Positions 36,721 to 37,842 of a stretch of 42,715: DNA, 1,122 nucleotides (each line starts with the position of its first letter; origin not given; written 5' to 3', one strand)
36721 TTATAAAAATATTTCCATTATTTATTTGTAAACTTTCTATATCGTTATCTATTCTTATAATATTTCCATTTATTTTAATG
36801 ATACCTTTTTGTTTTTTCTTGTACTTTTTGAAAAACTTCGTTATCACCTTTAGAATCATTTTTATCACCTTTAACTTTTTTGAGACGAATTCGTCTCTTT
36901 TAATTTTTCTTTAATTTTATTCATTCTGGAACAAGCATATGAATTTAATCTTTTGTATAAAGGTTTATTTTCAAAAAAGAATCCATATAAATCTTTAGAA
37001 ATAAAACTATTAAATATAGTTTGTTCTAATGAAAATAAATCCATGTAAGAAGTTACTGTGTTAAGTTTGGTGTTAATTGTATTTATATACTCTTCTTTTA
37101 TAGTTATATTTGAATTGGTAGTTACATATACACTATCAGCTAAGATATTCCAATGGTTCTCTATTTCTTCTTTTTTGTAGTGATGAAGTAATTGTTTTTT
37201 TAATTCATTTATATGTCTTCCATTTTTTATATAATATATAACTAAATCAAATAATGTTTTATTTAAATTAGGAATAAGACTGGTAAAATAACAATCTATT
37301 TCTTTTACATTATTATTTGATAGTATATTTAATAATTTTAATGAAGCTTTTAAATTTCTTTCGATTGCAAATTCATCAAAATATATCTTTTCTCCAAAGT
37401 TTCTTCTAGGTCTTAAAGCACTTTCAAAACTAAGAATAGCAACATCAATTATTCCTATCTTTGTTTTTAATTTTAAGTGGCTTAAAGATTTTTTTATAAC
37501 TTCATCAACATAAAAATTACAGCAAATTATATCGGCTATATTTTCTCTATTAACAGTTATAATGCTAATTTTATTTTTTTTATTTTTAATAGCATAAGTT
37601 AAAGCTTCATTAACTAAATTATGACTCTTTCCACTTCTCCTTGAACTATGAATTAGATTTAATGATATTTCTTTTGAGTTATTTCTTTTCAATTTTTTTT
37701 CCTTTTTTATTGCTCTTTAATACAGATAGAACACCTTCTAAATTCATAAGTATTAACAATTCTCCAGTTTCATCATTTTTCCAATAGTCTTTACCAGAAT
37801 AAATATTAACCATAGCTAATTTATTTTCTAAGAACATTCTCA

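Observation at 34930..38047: Minus-strand four-gene operon: small GroES-like protein, P-loop-like protein, bactofilin-like beta-helix protein, SPFH/flotillin-like protein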

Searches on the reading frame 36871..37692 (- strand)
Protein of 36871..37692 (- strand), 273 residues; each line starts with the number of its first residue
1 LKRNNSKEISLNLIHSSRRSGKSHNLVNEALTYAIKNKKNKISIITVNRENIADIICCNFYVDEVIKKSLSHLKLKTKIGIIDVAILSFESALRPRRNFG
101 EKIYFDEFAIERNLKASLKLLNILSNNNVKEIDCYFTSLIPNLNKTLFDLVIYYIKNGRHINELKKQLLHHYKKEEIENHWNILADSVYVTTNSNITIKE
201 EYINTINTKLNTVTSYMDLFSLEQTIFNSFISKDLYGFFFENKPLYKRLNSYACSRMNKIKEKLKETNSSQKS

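Call 5: search_protein_families(library=pfam, proteins=[window:36871-37692:-], max_evalue=1)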
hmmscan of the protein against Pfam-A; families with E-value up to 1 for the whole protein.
window:36871-37692:- (273 aa): 3 families
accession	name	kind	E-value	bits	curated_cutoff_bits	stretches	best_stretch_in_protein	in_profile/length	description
PF03237.21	Terminase_6N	-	0.0006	20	22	1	15-116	3-113/215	Terminase large subunit, T4likevirus-type, N-terminal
PF21991.1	capSnatchArena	-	0.021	14.8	24.2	1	62-198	37-168/194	Cap-snatching endonuclease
PF24275.1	NttA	-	0.32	11.8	27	0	49-78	12-41/94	T2SS substrate NttA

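Call 6: search_protein_families(library=phrogs, proteins=[window:36871-37692:-], max_evalue=0.1)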
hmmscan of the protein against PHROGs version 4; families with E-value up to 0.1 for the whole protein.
window:36871-37692:- (273 aa): 0 families

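Call 8: search_protein_families(library=padloc, proteins=[window:36871-37692:-], max_evalue=0.1)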
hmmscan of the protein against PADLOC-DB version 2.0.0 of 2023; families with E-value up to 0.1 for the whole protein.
window:36871-37692:- (273 aa): 2 families
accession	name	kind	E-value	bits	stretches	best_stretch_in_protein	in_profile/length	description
PDLC04206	HEC-01B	-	0.00087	17.1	1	163-232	137-210/219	-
PDLC04205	HEC-01B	-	0.002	15.9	1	163-230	136-205/213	-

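Call 9: search_protein_families(library=ncbifam, proteins=[window:36871-37692:-], max_evalue=0.1)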
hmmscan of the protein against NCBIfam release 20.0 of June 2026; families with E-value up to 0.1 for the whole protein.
window:36871-37692:- (273 aa): 0 families

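Call 27: search_solved_structures(query=window:36871-37692:-, max_evalue=10, show_alignments=2)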
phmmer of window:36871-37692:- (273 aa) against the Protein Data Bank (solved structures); distinct sequences matched with E-value up to 10: 5.
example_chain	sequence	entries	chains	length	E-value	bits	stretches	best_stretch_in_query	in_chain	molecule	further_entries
6gf1_A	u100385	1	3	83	0.21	14.6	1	54-107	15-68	Ubiquitin D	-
9ykv_C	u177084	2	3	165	0.62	13.1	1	54-104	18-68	Ubiquitin D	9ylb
7pyv_C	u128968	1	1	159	0.87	12.6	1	63-104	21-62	UBD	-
1q5m_A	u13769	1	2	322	1.1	12.2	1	39-96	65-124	Prostaglandin-E2 9-reductase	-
1q13_A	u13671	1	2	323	1.2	12.2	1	39-96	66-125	Prostaglandin-E2 9-reductase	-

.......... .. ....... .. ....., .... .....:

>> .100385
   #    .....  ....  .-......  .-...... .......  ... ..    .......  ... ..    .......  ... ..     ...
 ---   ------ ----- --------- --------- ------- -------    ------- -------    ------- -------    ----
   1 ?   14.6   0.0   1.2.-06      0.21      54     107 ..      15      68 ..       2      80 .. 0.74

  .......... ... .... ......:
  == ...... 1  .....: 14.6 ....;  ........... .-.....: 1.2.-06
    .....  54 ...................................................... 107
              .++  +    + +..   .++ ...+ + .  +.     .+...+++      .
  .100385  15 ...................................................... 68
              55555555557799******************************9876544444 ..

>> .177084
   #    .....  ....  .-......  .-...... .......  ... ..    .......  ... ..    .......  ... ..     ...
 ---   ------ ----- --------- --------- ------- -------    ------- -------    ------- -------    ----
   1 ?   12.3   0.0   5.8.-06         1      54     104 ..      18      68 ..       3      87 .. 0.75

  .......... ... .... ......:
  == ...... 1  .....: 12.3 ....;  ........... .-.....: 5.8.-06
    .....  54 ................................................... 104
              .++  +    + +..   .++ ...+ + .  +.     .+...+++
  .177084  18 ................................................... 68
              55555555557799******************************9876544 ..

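Call 44: search_protein_representatives(protein=window:36871-37692:-)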
Query: 273 residues. Proteins with E-value up to 0.001 (for the whole library): 4; up to 1e-10: 3; up to 1e-30: 1. The best 4 are listed.
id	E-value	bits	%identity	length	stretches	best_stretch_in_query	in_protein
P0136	1.2e-132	457.5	78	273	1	2-273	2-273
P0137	1.8e-13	67.2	33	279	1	10-265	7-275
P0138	8.9e-11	58.4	27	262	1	13-248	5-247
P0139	9.0e-04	35.5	25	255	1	11-247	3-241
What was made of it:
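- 36871..37692 (-): p2: 273-aa single RecA-like (ASCE) ATPase of terminase/helicase type plus a helical C-terminal half; no nuclease domain. Only four representatives exist among 1.84 billion proteins (call 44).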

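Call 46: find_encoding_contigs(protein=P0137, flank=8000, max_places=3)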
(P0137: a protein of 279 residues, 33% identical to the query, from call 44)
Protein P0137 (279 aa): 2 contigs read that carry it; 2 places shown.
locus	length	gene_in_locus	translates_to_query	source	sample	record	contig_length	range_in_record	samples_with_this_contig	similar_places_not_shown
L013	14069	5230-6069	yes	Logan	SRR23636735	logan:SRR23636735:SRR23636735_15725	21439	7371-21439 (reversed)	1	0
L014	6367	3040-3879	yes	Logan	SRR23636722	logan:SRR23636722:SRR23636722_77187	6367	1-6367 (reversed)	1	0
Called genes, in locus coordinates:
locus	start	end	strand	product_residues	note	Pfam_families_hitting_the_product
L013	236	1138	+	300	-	PF02463:SMC_N, PF13175:AAA_15, PF13476:AAA_23, PF00005:ABC_tran, PF13175:AAA_15, PF13304:AAA_21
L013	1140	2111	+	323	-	-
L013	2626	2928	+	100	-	-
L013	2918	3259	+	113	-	-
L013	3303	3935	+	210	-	-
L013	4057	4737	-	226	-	-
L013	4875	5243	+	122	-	-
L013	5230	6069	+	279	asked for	-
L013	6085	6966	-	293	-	PF01145:Band_7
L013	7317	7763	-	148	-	-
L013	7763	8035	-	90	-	-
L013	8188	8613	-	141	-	-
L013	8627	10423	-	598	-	-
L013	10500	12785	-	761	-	-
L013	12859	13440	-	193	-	-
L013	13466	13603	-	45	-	-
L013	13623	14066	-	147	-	PF21939:Gp10_C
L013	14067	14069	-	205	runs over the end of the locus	PF21939:Gp10_C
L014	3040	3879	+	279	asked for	-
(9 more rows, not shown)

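Call 59: predict_structure(alignment_id=A2)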
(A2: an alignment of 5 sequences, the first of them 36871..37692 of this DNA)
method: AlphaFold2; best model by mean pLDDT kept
length: 273 residues; sequences in the alignment: 5
mean_pLDDT: 67.1   pTM: 0.60
mean pLDDT of the five models: 67.1, 65.7, 62.7, 60.4, 58.5
residues with pLDDT >= 90: 32; 70-90: 78; 50-70: 126; < 50: 37
segments of 3 or more residues with pLDDT < 50: 1-6, 202-204, 227-243, 271-273
pLDDT, mean of each block of 10 residues (from residue 1): 48 61 83 90 89 88 92 92 90 75 75 72 78 69 53 61 61 62 62 57 51 50 52 40 52 60 59 44
secondary structure, 60 per line:
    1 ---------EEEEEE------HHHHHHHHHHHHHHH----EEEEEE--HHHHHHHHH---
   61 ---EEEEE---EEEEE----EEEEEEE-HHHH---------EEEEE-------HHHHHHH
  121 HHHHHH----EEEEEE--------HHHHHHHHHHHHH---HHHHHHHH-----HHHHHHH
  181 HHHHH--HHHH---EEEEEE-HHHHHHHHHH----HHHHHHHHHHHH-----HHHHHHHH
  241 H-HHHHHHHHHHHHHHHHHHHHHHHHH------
elements in order: E10-15 H22-36 E41-46 H49-57 E64-68 E72-76 E81-87 H89-92 E102-106 H114-126 E131-136 H145-157 H161-168 H174-185 H188-191 E195-200 H202-211 H216-227 H233-241 H243-267
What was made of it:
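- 36871..37692 (-): The AF2 model has pLDDT about 90 for residues 30-90 (call 59).
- The C-terminal half of the p2 model is low-confidence, with pLDDT 40-62 (call 59).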

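Call 62: search_protein_families(library=pfam, alignment_id=A2, max_evalue=1)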
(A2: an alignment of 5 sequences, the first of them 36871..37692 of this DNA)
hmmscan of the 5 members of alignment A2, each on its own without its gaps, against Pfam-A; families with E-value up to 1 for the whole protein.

A. member 1, window:36871-37692:- (273 aa): 3 families
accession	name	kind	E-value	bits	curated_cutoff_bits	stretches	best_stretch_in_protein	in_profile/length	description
PF03237.21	Terminase_6N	-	0.0006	20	22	1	15-116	3-113/215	Terminase large subunit, T4likevirus-type, N-terminal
PF21991.1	capSnatchArena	-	0.021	14.8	24.2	1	62-198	37-168/194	Cap-snatching endonuclease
PF24275.1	NttA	-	0.32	11.8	27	0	49-78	12-41/94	T2SS substrate NttA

B. families by the number of members that match (of 5 scanned): 4 families
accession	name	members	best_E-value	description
PF03237.21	Terminase_6N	2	9e-06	Terminase large subunit, T4likevirus-type, N-terminal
PF21991.1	capSnatchArena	1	0.021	Cap-snatching endonuclease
PF21074.2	GDH_C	1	0.13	Glutamate dehydrogenase, C-terminal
PF24275.1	NttA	1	0.32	T2SS substrate NttA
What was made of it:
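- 36871..37692 (-): Pfam Terminase_6N gives E 6e-4 for this protein and 9e-6 for the best family member, below the gathering score (calls 5, 62).
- On Terminase large subunit (p2): Terminase_6N scores 20 bits against a cut-off of 22 (call 5); the best family member reaches E 9e-6 (call 62).
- Closest known: Terminase large-subunit ATPase domains and phi29-type packaging ATPases. Same: There is a sub-threshold Terminase_6N match (call 62).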

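Call 63: find_encoding_contigs(protein=P0138, flank=8000, max_places=3)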
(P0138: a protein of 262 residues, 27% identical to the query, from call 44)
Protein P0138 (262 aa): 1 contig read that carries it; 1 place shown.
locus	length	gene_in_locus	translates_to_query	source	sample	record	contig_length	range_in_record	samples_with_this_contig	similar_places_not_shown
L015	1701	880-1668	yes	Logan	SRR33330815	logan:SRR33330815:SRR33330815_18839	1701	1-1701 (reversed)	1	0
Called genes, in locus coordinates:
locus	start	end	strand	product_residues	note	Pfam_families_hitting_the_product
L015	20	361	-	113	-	-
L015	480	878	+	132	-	-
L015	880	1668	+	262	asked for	-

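Call 64: find_encoding_contigs(protein=P0139, flank=8000, max_places=3)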
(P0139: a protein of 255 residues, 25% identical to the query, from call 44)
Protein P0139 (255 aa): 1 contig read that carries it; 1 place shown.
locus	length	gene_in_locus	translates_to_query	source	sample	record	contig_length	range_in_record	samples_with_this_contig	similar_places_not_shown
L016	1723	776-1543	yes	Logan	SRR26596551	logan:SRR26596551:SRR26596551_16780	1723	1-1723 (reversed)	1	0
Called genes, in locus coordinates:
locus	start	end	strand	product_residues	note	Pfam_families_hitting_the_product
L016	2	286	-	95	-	?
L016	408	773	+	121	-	-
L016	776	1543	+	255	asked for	-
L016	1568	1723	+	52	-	?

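Call 73: find_related_loci(query=A2, collection=viral_contigs, flank=8000)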
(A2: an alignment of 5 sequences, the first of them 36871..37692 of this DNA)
Query A2 (273 aa) in viral_contigs; peptide patterns used: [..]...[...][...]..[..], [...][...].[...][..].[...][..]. (x = any residue, [..] = any of these).
152 stretches matched a pattern, but none encodes a relative of the query by tblastn (E <= 1e-3).

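Call 77: find_related_loci(query=A2, collection=genome_contigs, flank=8000)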
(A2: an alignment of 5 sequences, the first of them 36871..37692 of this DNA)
Query A2 (273 aa) in genome_contigs; peptide patterns used: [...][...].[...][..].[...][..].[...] (x = any residue, [..] = any of these).
94 stretches matched a pattern, but none encodes a relative of the query by tblastn (E <= 1e-3).

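Call 81: search_protein_families(library=pfam, proteins=[L013:6085-6966:-, L013:7317-7763:-], max_evalue=0.01)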
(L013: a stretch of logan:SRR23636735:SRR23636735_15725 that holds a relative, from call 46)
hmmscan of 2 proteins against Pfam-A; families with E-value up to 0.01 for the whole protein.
L013:6085-6966:- (293 aa): 2 families
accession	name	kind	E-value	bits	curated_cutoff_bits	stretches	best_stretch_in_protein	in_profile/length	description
PF01145.31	Band_7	-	2.9e-25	89.8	23.6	1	24-215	2-175/176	SPFH domain / Band 7 family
PF11978.13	MVP_shoulder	-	0.0087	16.5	25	0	82-163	7-86/118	Shoulder domain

L013:7317-7763:- (148 aa): 0 families

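Call 82: search_protein_families(library=phrogs, proteins=[L013:6085-6966:-, L013:7317-7763:-], max_evalue=0.01)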
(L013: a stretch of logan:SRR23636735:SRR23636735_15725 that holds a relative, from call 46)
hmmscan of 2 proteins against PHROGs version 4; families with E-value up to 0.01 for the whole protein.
L013:6085-6966:- (293 aa): 3 families
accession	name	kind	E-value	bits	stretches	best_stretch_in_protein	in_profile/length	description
phrog_200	-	other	7e-65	220.6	1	1-289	80-357/379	lipoprotein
phrog_11908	-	unknown function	3.8e-05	23.6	1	2-104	7-109/430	-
phrog_38808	-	unknown function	0.001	20.3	1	227-289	10-65/68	-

L013:7317-7763:- (148 aa): 0 families
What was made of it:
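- Closest known: Short phage SPFH proteins. Same: A member of this family replaces the flotillin next to p1-p2 in the related locus L013 (calls 46, 82).
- The SPFH gene is on the other strand and of another family in L013 (calls 46, 82).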

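Call 83: search_dna_similar(query=L013:6085-6966:-, collection=phages, mode=protein, max_rows=30, rows=spread)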
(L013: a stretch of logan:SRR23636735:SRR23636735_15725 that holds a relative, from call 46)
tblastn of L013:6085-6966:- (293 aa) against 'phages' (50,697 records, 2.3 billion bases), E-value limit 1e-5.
Records with a match: 662; places in all: 662; records where one place covers at least 80% of the query: 653.
Best place of each record, by identity: <60% 662.
By first word of the organism name: Staphylococcus 275; Bacillus 54; Enterococcus 53; Erwinia 41; Klebsiella 39; Burkholderia 31; Escherichia 26; Pseudomonas 19; Streptococcus 18; Salmonella 17; and 37 more.
By host as written in the record: Staphylococcus aureus 84; - 67; Staphylococcus sp. 33; Burkholderia sp. 15; Staphylococcus carnosus TM300 14; Enterococcus faecalis 14; Klebsiella pneumoniae 14; Erwinia amylovora 13; and 225 more.
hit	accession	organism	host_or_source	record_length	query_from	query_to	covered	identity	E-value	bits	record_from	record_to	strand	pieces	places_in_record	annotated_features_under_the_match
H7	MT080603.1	Staphylococcus phage vB_SauM_EW9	Staphylococcus carnosus TM300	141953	1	291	99%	32.4%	5e-34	136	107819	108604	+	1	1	record has no annotation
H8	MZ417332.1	Staphylococcus phage PG-2021_38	Staphylococcus epidermidis I0515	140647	1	283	97%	31.7%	3e-32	131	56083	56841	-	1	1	record has no annotation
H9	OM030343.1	Staphylococcus phage vB_SaS_GE1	Staphylococcus sp.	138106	1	284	97%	31.6%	3e-33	134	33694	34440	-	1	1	hypothetical protein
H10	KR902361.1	Staphylococcus phage IME-SA118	Staphylococcus aureus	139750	1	284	97%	31.6%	3e-33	134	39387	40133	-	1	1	hypothetical protein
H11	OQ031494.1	Staphylococcus phage MRostami-2023d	Staphylococcus sp.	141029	1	284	97%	31.6%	3e-33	134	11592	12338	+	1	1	record has no annotation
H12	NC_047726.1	Staphylococcus phage MSA6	Staphylococcus aureus subsp. aureus ...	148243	1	284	97%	31.6%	3e-33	134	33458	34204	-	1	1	mbpS: putative membrane protein MbpS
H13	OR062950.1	Staphylococcus phage 357Saur119PP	Staphylococcus aureus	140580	1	286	98%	31.3%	6e-30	124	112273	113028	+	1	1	SPFH domain-band 7 family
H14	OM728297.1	Bacillus phage vB_BsuM-Goe21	Bacillus subtilis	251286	5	284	96%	31.1%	9e-38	147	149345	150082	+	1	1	hypothetical protein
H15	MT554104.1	Staphylococcus phage ESa1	lake water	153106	1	283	97%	30.6%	8e-30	124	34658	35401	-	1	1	putative ion transporter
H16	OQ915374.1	Staphylococcus phage vB_SAP01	Staphylococcus aureus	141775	1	283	97%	30.6%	8e-30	124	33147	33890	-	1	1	lipoprotein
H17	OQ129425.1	Staphylococcus phage vB_SauM_JDYN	Staphylococcus aureus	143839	1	283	97%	30.6%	8e-30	124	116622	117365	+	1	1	putative membrane protein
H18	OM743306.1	Bacillus phage vB_BcgM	Bacillus mycoides MC118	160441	2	286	97%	29.4%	2e-35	140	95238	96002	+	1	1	prohibitin-family protein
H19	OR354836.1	Staphylococcus phage S-CoN_Ph13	Staphylococcus sp.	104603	6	289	97%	29.2%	3e-33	134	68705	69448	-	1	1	lipoprotein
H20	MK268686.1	Enterococcus phage vB_EfaH_EF1TV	Enterococcus faecalis 1/1112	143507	3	292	99%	28.3%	2e-25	111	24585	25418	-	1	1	putative anti-proliferative/prohibitin family protein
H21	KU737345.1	Bacillus phage Juglone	Bacillus thuringiensis subsp. kurstaki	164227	2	289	98%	28.4%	8e-34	135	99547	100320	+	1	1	DNA polymerase I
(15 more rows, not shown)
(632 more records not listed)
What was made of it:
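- Closest known: Short phage SPFH proteins. Same: The family is found in 662 phage records (call 83).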

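Call 85: search_dna_similar(query=window:36871-37692:-, collection=phages, mode=protein, max_rows=15, max_evalue=1)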
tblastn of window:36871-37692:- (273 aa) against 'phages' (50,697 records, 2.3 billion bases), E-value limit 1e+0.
No match.

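Call 92: fold_search(model_id=the predicted structure, library=viral)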
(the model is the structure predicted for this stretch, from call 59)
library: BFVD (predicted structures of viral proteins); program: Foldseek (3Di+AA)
matches with E <= 10: 1465; with E <= 0.001: 28
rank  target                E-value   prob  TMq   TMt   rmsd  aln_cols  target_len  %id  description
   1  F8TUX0                3.4e-05  1.00  0.32  0.20   8.1       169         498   12  (no name in the UniProt tables at hand)
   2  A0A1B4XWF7            1.5e-04  1.00  0.34  0.08  17.4       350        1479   10  DNA helicase [Tenacibaculum phage pT24]
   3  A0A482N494            1.6e-04  1.00  0.37  0.33  18.5       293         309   14  Putative terminase large subunit [Escherichia phage vB_EcoS_VAH1]
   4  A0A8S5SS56            2.0e-04  1.00  0.37  0.23   4.7       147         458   16  Terminase large subunit [Siphoviridae sp. ctMRT7]
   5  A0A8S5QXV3            2.3e-04  1.00  0.32  0.22   5.2       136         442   15  Large terminase [Siphoviridae sp. ctr592]
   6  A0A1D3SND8            2.6e-04  1.00  0.36  0.20   8.3       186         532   16  (no name in the UniProt tables at hand)
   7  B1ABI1                2.7e-04  1.00  0.34  0.27  10.6       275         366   14  (no name in the UniProt tables at hand)
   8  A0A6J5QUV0            2.9e-04  1.00  0.36  0.19   7.2       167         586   15  HNHc domain containing protein [uncultured Caudovirales phage]
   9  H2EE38                2.9e-04  0.99  0.31  0.20  16.2       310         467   12  Putative ring finger protein [Moumouvirus sp. 'Monve']
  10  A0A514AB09            3.2e-04  1.00  0.39  0.46   7.4       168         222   17  (no name in the UniProt tables at hand)
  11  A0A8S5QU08            3.8e-04  1.00  0.35  0.44   4.5       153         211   10  Large terminase (Fragment) [Siphoviridae sp. ct5co22]
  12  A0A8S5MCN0            3.8e-04  1.00  0.34  0.29   4.5       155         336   18  DNA encapsidation protein [Podoviridae sp. cty0j11]
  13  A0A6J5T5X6            3.8e-04  1.00  0.37  0.19   6.4       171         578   12  Terminase large subunit, Lambdalikevirus-type [uncultured Caudovirales phage]
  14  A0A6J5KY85            4.6e-04  1.00  0.37  0.18   6.4       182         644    9  Terminase large subunit [uncultured Caudovirales phage]
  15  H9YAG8                4.6e-04  1.00  0.27  0.41   6.3       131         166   20  Thymidine kinase [Vibrio phage VP3]
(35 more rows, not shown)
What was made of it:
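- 36871..37692 (-): BFVD matches are mostly terminase ATPase domains (call 92).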

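Call 111: search_protein_families(library=padloc, alignment_id=A2, max_evalue=0.1)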
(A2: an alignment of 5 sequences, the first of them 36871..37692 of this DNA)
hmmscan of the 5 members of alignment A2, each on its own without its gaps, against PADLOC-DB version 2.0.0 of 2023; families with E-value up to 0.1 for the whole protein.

A. member 1, window:36871-37692:- (273 aa): 2 families
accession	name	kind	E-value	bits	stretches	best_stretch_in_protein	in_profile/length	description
PDLC04206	HEC-01B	-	0.00087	17.1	1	163-232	137-210/219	-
PDLC04205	HEC-01B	-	0.002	15.9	1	163-230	136-205/213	-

B. families by the number of members that match (of 5 scanned): 2 families
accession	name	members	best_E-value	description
PDLC04206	HEC-01B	2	0.00042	-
PDLC04205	HEC-01B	1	0.002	-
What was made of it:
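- On Known anti-phage defence systems (PADLOC-DB v2): p1, p3, p4, the 226-aa protein and the 166-aa protein have no hits. p2 has a 17-bit HEC-01B match, seen in only the two closest of five family members (calls 8, 111).
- There is no consistent match to any known defence model (calls 8, 111). There is no consistent PADLOC match (calls 8, 111).
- Tried and rejected: It is seen only in the two closest sequences and is judged compositional (call 111).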
